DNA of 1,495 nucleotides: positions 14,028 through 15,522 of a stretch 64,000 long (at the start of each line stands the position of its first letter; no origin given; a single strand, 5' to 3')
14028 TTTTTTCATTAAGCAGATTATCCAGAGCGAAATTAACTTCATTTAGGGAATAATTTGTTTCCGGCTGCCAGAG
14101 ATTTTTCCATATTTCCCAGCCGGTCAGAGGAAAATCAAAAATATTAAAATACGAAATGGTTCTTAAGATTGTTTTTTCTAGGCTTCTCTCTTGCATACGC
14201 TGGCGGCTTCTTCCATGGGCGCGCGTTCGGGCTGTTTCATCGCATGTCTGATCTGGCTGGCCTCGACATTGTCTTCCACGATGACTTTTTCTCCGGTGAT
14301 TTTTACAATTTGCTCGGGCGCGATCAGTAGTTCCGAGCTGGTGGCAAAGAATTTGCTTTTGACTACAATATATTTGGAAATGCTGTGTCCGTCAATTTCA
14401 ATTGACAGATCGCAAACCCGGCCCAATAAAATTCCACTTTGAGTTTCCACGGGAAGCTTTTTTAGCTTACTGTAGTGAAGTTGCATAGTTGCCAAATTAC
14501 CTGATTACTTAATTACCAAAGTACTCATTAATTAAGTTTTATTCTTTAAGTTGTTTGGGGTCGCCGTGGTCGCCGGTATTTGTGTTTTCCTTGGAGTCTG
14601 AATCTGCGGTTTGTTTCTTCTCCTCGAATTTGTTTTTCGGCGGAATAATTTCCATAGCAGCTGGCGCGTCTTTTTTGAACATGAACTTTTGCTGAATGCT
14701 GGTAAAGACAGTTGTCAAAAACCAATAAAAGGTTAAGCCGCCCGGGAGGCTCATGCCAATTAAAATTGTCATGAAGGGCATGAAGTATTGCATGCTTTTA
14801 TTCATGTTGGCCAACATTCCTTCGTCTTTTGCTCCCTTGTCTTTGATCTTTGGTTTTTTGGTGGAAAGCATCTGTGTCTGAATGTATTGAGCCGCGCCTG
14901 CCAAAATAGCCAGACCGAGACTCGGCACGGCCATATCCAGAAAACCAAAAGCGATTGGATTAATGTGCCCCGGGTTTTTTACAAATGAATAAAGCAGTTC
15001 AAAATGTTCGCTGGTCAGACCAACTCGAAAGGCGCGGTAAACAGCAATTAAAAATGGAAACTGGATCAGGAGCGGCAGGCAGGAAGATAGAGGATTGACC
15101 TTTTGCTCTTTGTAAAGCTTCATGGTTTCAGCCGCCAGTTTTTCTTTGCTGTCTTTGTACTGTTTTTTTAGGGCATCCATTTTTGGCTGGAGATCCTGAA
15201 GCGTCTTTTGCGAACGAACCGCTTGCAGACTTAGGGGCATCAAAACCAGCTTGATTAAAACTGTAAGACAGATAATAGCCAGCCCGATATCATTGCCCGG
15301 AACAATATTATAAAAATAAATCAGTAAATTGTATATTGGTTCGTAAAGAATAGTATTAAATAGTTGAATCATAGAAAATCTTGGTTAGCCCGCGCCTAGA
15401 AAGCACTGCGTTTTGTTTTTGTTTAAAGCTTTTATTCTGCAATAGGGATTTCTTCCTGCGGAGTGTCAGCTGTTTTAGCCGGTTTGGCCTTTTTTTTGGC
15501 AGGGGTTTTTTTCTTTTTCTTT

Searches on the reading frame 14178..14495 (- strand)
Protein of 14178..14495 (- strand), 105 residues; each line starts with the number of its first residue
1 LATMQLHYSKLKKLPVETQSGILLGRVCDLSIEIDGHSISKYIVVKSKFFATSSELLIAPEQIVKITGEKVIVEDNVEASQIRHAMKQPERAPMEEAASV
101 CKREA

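Call 16: search_protein_families(library=pfam, proteins=[window:14178-14495:-])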
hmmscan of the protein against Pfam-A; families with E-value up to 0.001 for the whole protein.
window:14178-14495:- (105 aa): 1 family
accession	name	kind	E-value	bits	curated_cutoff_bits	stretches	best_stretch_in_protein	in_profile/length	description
PF05239.21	PRC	-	1.6e-06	28.5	21.2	1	6-75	4-73/78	PRC-barrel domain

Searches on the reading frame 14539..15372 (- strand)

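Call 16: search_protein_families(library=pfam, proteins=[window:14539-15372:-])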
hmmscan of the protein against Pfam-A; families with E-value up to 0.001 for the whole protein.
window:14539-15372:- (277 aa): 1 family
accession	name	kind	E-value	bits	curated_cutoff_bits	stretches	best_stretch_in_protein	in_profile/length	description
PF02096.25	60KD_IMP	-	1.3e-49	168.8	35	1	30-231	2-161/163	60Kd inner membrane protein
